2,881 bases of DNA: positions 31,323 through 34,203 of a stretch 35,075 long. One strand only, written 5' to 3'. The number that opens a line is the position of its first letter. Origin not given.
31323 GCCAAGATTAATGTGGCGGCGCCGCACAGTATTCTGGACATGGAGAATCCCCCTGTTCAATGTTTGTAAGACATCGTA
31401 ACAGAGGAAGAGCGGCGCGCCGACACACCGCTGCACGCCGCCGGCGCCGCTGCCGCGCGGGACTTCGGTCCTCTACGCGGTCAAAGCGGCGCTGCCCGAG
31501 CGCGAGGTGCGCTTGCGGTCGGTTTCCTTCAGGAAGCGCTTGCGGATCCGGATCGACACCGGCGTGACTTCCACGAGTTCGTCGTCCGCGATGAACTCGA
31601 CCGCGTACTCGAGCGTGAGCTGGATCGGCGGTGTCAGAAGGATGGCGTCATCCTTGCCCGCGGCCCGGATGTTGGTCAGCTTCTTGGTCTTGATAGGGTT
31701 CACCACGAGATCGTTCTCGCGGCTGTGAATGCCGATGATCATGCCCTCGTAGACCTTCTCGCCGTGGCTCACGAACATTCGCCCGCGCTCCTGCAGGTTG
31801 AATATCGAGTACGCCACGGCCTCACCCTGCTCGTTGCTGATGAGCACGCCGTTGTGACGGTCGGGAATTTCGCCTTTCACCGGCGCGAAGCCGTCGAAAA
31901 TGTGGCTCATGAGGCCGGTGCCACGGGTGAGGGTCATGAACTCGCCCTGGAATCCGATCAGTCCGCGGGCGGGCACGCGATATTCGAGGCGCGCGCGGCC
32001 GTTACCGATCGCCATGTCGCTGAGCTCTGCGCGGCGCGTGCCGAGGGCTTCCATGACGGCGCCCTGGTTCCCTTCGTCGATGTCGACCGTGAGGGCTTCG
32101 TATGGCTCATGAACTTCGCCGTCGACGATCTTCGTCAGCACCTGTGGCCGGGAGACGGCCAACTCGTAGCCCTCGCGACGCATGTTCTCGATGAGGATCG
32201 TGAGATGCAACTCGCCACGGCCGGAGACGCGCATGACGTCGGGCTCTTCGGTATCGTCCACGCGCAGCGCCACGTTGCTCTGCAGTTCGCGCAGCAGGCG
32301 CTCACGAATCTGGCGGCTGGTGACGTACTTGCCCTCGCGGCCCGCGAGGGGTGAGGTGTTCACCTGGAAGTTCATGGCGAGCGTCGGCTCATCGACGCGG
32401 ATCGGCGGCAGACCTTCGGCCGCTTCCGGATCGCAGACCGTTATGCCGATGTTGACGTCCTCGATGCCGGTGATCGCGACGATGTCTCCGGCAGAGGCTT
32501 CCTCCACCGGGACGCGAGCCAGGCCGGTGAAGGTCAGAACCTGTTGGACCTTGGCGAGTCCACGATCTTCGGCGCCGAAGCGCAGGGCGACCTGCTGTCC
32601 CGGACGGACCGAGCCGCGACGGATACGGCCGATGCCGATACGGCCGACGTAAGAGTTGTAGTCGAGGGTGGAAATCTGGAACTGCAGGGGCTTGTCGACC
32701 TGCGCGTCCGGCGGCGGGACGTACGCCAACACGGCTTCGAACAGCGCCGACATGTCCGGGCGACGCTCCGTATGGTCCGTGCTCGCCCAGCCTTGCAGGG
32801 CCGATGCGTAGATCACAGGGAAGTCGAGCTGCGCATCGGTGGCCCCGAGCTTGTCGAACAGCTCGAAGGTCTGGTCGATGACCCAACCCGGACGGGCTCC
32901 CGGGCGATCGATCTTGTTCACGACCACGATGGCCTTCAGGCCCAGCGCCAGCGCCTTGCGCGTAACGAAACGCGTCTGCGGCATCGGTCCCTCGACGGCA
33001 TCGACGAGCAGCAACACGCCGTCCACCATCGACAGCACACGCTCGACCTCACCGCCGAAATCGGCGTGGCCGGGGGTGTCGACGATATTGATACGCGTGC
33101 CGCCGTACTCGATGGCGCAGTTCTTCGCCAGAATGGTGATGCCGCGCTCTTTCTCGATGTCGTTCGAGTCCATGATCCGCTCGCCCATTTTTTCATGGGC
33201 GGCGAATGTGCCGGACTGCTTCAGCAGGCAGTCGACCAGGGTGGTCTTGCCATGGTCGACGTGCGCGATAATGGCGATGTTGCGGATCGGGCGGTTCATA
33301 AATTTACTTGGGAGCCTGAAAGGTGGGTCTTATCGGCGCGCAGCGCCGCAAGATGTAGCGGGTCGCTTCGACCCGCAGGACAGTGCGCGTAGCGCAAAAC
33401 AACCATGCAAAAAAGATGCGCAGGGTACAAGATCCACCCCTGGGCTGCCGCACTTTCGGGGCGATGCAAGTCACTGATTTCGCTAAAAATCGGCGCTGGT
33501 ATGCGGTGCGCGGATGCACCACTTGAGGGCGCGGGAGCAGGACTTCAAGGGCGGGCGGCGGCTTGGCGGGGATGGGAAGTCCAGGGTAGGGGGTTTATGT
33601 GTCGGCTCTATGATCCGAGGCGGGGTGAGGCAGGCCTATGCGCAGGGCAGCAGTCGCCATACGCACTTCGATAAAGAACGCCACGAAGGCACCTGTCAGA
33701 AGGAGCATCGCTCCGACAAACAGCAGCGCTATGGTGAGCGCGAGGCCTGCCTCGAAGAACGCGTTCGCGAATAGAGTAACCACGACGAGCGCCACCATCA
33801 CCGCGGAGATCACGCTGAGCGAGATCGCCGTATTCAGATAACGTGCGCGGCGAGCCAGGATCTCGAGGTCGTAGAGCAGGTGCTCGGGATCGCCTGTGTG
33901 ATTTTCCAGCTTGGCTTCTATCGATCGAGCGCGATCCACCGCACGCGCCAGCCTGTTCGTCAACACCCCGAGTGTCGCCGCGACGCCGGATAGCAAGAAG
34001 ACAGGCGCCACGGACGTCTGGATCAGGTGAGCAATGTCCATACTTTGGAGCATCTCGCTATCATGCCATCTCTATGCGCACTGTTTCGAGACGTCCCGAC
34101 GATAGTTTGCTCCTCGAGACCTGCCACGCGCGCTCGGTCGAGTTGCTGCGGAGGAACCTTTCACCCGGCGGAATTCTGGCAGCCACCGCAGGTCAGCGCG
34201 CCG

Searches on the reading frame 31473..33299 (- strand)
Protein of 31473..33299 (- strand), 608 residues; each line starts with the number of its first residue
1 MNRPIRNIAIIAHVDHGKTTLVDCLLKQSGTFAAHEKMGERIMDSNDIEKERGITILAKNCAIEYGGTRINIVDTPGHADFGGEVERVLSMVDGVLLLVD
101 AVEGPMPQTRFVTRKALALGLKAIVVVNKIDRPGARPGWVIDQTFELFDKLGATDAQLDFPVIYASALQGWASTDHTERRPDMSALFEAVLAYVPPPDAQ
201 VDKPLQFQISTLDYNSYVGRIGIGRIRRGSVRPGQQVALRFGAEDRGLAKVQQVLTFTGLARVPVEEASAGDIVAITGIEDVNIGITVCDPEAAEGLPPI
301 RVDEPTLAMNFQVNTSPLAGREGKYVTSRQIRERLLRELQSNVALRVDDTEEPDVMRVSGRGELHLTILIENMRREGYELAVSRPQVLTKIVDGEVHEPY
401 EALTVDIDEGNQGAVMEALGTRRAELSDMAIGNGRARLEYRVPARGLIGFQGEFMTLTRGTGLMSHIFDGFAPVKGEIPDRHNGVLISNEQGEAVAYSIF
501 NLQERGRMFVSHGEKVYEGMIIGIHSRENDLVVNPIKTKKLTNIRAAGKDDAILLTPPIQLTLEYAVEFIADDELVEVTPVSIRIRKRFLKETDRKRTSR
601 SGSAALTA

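Call 58: search_protein_families(library=pfam, proteins=[window:31473-33299:-], max_evalue=0.0001)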
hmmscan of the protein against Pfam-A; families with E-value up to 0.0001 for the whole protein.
window:31473-33299:- (608 aa): 6 families
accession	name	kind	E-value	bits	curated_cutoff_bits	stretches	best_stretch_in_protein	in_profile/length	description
PF00009.33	GTP_EFTU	-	2.2e-56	190.9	26.5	1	4-196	2-188/188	Elongation factor Tu GTP binding domain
PF21018.2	BipA_C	-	3.9e-48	162.2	23.8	1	483-591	1-109/110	TypA/BipA C-terminal domain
PF00679.30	EFG_C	-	3.3e-22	78.8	27.9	1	396-481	2-88/89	Elongation factor G C-terminus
PF03144.31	GTP_EFTU_D2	-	4.7e-11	43.4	30.3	1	219-289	1-73/73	Elongation factor Tu domain 2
PF22042.2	EF-G_D2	-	8.3e-07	29.5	27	1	213-289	10-82/84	Elongation factor G domain 2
PF01926.29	MMR_HSR1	-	2.9e-05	24.6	21.9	0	8-129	2-113/113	50S ribosome-binding GTPase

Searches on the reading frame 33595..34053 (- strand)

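Call 58: search_protein_families(library=pfam, proteins=[window:33595-34053:-], max_evalue=0.0001)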
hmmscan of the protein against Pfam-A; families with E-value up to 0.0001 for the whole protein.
window:33595-34053:- (152 aa): 1 family
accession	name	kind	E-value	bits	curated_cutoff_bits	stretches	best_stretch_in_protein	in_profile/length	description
PF11026.13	DUF2721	-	1.5e-31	109.4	28.3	1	15-139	2-129/129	Protein of unknown function (DUF2721)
